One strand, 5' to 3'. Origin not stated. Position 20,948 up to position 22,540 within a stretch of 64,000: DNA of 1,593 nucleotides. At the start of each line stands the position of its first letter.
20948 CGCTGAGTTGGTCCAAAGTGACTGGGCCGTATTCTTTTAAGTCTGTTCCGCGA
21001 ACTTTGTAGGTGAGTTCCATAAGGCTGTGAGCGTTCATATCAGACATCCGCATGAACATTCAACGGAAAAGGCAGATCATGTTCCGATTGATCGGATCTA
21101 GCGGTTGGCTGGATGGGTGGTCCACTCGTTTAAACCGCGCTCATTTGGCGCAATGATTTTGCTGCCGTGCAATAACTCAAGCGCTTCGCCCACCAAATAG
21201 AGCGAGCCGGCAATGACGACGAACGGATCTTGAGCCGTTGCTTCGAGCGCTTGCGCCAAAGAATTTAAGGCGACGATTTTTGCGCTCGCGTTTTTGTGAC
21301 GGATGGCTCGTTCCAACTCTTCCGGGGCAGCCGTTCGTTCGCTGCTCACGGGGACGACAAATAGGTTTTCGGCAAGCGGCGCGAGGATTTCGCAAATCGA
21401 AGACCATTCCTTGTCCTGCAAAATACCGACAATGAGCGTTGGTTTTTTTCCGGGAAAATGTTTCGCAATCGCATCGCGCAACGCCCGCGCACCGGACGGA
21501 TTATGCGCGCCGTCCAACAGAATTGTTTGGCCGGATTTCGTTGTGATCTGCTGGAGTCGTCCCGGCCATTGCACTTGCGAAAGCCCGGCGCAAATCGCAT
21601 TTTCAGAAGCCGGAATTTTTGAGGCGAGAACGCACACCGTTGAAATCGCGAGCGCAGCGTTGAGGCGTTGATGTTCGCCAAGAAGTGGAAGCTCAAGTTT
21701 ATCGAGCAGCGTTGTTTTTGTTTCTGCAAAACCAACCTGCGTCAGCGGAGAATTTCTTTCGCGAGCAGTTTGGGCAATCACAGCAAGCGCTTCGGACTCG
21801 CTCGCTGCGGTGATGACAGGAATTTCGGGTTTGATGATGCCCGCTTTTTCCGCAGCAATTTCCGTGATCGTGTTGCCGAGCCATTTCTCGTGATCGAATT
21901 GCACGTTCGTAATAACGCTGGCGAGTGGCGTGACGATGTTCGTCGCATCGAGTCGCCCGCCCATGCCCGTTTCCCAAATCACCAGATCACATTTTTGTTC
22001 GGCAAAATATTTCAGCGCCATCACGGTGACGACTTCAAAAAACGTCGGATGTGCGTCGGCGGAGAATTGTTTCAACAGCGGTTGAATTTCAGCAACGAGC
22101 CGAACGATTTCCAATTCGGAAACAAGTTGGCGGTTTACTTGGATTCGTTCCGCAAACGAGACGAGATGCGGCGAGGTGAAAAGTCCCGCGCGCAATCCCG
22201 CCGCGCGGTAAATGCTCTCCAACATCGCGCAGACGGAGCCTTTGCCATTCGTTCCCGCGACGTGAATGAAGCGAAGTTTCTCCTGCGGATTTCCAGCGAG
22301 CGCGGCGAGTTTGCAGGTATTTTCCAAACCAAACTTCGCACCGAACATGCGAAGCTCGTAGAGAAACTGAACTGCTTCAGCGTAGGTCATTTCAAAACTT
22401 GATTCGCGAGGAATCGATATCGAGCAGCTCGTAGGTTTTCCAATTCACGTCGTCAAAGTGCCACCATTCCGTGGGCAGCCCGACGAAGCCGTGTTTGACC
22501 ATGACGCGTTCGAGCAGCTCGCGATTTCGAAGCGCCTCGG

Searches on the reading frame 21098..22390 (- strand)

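Call 67: search_protein_families(library=pfam, proteins=[window:21098-22390:-], max_evalue=0.0001)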
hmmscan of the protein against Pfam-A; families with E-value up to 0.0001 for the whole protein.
window:21098-22390:- (430 aa): 2 families
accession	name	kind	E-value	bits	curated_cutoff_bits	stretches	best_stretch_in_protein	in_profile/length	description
PF02875.26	Mur_ligase_C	-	2.5e-15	57.9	28.4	1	277-396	1-126/127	Mur ligase, glutamate ligase domain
PF08245.18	Mur_ligase_M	-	4.6e-11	43.5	24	1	44-226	1-152/200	Mur ligase middle domain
